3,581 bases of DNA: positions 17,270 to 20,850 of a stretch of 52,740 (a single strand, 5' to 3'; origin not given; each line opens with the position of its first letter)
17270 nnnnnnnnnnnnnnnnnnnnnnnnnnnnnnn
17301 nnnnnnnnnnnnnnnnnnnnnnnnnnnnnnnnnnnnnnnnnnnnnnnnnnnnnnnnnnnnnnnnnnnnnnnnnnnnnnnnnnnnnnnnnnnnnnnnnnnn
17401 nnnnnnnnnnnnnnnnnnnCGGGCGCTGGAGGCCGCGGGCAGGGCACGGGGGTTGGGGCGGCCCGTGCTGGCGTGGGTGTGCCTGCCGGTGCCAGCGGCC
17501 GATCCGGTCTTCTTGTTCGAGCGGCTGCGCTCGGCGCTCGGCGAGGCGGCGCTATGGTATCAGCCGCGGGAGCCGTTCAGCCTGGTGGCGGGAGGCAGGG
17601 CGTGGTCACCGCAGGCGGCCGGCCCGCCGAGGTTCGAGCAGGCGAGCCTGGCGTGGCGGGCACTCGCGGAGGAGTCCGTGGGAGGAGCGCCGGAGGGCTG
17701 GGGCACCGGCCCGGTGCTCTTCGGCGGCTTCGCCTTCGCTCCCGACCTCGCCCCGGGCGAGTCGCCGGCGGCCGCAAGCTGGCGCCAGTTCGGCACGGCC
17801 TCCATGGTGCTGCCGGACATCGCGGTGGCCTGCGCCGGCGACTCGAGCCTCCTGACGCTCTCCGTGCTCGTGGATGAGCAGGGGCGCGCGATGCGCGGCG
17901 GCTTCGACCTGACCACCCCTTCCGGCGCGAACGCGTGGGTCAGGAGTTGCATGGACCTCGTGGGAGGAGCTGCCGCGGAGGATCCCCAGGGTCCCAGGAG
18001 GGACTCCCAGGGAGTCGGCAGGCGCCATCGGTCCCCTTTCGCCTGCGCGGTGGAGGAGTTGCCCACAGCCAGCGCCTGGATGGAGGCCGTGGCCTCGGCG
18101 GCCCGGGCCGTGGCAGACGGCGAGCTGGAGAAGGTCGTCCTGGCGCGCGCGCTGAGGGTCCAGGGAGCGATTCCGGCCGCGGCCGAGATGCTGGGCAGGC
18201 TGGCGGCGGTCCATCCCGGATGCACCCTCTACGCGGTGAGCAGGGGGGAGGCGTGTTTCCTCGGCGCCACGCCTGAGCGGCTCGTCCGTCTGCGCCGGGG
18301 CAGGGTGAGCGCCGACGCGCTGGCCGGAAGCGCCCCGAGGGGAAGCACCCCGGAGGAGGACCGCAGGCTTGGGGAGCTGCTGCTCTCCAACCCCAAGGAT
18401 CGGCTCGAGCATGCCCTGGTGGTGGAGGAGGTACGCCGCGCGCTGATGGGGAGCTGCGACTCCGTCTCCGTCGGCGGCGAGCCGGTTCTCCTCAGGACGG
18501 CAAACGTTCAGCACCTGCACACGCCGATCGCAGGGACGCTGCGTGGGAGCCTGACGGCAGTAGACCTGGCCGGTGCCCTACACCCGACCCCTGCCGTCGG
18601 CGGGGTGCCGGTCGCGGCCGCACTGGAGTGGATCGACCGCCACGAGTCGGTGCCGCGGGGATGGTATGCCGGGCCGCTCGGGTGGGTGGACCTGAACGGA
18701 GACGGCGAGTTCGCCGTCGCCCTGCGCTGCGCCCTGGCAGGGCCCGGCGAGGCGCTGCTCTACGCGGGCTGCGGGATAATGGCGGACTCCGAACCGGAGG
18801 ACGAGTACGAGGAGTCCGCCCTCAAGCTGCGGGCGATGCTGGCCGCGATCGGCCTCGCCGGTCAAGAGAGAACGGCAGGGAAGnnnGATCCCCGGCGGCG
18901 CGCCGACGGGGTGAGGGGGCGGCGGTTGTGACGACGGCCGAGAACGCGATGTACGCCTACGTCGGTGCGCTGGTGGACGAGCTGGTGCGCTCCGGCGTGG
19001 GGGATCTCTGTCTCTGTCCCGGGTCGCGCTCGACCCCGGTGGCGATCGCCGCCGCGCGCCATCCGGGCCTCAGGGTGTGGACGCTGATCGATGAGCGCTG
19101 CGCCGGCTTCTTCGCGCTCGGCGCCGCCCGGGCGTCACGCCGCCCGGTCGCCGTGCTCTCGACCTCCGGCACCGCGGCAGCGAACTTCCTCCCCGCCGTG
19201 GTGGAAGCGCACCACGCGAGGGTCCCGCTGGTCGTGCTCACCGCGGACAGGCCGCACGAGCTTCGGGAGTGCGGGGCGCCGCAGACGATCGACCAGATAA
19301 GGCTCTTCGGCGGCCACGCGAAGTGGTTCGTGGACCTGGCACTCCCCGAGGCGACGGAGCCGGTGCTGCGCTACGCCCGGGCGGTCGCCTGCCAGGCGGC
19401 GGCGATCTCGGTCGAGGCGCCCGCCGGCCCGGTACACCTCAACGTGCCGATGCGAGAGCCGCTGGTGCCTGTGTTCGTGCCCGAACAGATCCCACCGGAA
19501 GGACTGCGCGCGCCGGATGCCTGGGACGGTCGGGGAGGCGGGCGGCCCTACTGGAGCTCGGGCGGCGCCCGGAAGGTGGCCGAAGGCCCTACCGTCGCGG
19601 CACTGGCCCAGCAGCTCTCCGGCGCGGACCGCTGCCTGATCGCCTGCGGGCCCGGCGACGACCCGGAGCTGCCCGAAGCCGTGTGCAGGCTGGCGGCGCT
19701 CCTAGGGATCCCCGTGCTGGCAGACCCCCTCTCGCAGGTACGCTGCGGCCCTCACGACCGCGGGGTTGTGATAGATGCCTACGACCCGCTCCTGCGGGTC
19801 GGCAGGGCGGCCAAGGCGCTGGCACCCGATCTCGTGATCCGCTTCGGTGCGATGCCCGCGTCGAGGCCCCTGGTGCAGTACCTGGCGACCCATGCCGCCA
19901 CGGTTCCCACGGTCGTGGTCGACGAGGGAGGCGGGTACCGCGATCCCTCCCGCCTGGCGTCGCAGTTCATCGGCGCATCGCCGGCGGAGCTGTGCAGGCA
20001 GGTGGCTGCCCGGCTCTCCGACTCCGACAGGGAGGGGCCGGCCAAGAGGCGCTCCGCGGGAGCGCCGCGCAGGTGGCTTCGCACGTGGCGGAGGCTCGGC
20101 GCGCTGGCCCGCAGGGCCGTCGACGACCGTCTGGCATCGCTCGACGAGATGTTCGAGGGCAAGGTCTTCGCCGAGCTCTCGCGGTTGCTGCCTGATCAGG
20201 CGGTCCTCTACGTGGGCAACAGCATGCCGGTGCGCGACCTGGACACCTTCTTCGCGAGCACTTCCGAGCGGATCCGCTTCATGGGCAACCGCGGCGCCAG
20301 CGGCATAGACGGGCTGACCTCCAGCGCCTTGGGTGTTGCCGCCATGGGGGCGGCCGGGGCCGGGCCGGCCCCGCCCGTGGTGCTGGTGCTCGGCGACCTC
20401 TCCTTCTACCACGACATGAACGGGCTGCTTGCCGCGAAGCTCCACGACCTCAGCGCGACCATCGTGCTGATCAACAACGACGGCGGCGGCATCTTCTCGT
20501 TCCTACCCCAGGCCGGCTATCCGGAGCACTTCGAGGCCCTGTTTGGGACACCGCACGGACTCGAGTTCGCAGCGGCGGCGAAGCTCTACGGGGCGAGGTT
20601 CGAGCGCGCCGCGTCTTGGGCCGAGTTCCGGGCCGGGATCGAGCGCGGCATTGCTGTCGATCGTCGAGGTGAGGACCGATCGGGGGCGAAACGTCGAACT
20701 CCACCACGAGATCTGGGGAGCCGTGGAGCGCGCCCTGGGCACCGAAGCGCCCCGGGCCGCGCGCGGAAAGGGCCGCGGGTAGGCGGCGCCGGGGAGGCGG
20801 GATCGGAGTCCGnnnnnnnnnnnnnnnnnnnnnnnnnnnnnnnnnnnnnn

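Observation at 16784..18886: TetR DNA-binding regulator fused in frame to isochorismate synthase, the first enzyme of the men pathway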

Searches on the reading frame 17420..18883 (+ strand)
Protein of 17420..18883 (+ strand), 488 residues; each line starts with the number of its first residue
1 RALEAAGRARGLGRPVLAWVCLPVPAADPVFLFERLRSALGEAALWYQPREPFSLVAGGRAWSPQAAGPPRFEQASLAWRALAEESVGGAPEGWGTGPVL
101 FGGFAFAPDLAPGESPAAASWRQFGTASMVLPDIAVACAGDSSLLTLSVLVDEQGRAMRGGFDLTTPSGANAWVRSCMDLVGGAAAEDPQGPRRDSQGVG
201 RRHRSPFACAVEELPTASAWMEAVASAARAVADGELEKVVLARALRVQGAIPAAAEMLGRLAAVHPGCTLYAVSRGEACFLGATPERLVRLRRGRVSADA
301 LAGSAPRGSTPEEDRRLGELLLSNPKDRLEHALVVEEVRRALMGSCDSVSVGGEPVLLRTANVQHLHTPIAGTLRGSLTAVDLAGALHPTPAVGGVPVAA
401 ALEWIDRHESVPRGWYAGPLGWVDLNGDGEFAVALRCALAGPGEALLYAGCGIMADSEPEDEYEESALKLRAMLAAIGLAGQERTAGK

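Call 32: search_solved_structures(query=window:17420-18883:+, max_evalue=1e-20, show_alignments=2)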
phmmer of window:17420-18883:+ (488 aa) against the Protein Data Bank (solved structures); distinct sequences matched with E-value up to 1e-20: 25.
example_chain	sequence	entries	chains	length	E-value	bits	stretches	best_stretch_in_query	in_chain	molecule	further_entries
3os6_A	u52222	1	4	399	1.2e-52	182.7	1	213-480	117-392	Isochorismate synthase DhbC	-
9v0m_A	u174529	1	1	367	1.5e-47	165.9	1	167-479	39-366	isochorismate synthase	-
9va5_A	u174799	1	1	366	1.8e-47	165.7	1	167-479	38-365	isochorismate synthase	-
5jxz_A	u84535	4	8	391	1.6e-41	146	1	193-479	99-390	Isochorismate synthase EntC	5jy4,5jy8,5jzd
3hwo_A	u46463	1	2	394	1.7e-41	146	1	193-479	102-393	Isochorismate synthase entC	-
8w6v_A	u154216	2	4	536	1.9e-40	142.5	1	210-474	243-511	Isochorismate synthase 1, chloroplastic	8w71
2eua_A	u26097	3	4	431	3.4e-40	141.7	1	213-469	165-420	Menaquinone-specific isochorismate synthase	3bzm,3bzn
1qdl_A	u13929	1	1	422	4.6e-34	121.4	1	220-479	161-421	PROTEIN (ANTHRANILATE SYNTHASE (TRPE-SUBUNIT))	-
7bvd_A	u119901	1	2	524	2.1e-32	116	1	279-480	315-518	Anthranilate synthase component 1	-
3gse_A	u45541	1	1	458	8.5e-32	114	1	215-469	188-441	Menaquinone-specific isochorismate synthase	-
5kck_A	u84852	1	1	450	2e-30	109.5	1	227-473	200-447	Anthranilate synthase component I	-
5cwa_A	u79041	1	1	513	2.1e-30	109.4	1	278-480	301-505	Anthranilate synthase component 1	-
7pi1_AAA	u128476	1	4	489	5.7e-29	104.7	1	216-483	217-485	Aminodeoxychorismate synthase component 1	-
7qu9_A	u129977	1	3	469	6.7e-29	104.4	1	218-483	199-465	Anthranilate synthase component I family protein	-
4grh_A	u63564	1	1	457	6.9e-28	101.1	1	223-480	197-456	aminodeoxychorismate synthase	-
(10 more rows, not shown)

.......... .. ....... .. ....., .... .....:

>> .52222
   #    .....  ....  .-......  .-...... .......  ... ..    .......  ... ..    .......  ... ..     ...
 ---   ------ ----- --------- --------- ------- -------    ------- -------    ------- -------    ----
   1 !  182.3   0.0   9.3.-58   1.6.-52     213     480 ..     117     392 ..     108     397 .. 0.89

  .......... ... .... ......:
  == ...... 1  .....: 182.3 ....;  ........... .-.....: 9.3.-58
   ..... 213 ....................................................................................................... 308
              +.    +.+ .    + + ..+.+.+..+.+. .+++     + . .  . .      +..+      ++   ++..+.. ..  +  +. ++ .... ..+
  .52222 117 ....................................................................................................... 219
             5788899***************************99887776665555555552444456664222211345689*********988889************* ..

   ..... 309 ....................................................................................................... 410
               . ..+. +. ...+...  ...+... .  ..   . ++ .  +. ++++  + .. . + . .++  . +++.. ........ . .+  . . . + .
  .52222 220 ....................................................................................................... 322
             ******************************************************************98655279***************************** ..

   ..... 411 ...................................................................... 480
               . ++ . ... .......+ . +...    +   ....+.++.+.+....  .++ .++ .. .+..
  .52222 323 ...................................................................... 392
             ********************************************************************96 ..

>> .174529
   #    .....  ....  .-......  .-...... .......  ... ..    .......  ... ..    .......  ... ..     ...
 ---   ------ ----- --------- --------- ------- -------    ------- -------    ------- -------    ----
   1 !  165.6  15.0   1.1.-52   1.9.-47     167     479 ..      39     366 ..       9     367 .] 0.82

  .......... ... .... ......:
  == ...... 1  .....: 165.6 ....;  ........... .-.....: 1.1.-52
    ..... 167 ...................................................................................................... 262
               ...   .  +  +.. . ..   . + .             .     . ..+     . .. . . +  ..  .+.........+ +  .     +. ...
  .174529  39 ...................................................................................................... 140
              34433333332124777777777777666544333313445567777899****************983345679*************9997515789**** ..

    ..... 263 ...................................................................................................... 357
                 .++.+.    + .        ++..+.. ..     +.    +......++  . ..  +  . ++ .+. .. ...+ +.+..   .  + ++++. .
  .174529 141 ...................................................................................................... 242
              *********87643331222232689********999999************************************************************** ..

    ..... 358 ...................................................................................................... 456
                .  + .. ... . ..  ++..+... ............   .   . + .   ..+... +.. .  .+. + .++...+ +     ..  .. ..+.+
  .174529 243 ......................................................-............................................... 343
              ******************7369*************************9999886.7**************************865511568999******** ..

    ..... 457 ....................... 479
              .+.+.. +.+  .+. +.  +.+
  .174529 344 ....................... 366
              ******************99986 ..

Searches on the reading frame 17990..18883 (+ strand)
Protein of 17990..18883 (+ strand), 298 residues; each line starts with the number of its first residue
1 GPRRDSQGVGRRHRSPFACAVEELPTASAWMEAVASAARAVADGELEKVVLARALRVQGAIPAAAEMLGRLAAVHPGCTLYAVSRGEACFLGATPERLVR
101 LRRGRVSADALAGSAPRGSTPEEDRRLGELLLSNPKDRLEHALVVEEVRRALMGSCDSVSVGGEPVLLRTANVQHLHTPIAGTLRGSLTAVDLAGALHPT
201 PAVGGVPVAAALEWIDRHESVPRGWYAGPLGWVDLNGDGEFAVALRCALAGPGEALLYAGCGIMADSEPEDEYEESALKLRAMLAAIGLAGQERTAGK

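Call 58: search_solved_structures(query=window:17990-18883:+, max_evalue=1e-35, show_alignments=5)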
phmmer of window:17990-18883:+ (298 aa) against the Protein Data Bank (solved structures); distinct sequences matched with E-value up to 1e-35: 7.
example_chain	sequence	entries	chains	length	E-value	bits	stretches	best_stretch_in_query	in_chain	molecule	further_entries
3os6_A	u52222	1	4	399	3.9e-53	184.2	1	23-290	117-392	Isochorismate synthase DhbC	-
9va5_A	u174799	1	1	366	1.2e-48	169.4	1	20-289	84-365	isochorismate synthase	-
9v0m_A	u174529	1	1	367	1.3e-48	169.4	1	20-289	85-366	isochorismate synthase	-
5jxz_A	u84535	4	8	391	1e-41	146.7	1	5-289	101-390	Isochorismate synthase EntC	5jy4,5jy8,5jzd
3hwo_A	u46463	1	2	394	1e-41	146.7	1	5-289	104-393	Isochorismate synthase entC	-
2eua_A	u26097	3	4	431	1.2e-40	143.2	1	23-279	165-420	Menaquinone-specific isochorismate synthase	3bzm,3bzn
8w6v_A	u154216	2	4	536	4e-40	141.5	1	21-284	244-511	Isochorismate synthase 1, chloroplastic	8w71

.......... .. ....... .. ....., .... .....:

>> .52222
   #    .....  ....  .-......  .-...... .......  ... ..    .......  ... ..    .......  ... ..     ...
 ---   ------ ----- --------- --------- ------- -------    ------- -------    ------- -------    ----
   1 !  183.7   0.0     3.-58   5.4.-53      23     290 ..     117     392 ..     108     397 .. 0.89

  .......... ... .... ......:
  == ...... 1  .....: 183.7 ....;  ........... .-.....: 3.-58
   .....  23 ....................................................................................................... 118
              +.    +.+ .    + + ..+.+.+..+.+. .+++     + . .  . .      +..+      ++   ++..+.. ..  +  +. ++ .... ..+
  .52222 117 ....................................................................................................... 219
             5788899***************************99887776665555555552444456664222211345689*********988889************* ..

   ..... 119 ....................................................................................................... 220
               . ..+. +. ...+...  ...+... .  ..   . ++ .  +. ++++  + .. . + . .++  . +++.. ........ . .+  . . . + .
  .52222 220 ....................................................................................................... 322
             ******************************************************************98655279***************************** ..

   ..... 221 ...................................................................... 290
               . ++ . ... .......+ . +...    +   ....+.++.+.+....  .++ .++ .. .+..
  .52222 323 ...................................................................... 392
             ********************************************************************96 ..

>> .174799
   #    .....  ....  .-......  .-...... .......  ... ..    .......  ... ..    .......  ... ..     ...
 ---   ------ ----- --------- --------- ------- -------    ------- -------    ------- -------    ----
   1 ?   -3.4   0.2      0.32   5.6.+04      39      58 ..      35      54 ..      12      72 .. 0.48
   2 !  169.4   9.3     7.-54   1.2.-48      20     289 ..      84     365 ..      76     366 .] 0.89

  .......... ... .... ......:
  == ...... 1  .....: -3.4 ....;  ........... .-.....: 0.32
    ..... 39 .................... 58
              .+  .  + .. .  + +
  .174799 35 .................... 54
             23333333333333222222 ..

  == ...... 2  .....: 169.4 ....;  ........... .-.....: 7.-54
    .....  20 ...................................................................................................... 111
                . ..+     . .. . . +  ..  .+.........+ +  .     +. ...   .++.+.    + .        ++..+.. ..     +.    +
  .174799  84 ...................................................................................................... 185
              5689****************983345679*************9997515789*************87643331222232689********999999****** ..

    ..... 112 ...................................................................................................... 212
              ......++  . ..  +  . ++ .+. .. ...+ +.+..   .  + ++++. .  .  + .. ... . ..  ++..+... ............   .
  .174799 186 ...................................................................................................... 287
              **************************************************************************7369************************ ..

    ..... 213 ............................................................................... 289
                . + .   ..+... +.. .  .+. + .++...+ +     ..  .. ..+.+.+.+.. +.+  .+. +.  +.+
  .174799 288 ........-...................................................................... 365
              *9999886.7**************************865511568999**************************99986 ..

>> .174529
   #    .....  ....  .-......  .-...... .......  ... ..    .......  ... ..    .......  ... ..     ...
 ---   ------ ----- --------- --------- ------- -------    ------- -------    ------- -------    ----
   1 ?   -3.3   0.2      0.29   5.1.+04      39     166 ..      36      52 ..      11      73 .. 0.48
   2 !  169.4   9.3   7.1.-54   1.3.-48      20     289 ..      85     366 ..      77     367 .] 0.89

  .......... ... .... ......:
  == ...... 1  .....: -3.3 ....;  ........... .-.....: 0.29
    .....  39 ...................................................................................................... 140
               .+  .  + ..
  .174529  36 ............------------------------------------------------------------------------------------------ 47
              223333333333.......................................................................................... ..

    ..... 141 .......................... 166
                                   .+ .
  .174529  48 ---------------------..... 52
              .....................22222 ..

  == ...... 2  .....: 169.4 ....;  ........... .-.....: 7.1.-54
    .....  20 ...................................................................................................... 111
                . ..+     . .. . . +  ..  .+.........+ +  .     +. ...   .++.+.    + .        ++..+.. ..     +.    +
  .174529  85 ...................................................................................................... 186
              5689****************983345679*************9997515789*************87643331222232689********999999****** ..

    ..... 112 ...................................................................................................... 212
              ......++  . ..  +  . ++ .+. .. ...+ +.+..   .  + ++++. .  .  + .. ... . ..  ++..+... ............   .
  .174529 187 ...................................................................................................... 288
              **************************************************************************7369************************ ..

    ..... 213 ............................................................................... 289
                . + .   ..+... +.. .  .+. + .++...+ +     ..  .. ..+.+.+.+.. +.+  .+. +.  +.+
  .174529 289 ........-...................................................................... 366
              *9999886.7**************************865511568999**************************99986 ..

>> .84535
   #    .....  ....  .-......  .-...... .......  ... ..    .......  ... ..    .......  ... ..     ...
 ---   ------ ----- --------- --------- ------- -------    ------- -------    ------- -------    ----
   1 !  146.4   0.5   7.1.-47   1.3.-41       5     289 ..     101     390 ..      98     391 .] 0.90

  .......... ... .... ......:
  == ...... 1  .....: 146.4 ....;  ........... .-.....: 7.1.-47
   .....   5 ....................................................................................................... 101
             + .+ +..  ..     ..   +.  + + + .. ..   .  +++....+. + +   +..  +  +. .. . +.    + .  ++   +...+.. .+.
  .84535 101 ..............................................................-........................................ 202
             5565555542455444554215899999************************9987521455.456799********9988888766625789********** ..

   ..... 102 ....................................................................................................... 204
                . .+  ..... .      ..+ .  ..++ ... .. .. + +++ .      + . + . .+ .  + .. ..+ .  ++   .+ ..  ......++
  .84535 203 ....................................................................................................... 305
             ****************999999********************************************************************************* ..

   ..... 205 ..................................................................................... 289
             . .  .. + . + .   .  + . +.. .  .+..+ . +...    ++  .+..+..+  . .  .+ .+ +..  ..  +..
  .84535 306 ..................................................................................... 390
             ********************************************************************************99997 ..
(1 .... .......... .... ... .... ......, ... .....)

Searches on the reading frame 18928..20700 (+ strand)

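Call 23: search_protein_families(library=pfam, proteins=[window:18928-20700:+], max_evalue=0.001)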
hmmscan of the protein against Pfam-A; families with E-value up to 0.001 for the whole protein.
window:18928-20700:+ (591 aa): 3 families
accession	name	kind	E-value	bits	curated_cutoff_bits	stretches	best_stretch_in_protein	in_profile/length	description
PF02776.23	TPP_enzyme_N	-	1.9e-24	86.2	26.8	1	14-125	6-118/119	Thiamine pyrophosphate enzyme, N-terminal TPP binding domain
PF02775.26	TPP_enzyme_C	-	8.1e-12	45.6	21.9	1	471-577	36-143/151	Thiamine pyrophosphate enzyme, C-terminal TPP binding domain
PF16582.11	TPP_enzyme_M_2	-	1.1e-09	38.8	30.1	1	247-429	51-208/208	Middle domain of thiamine pyrophosphate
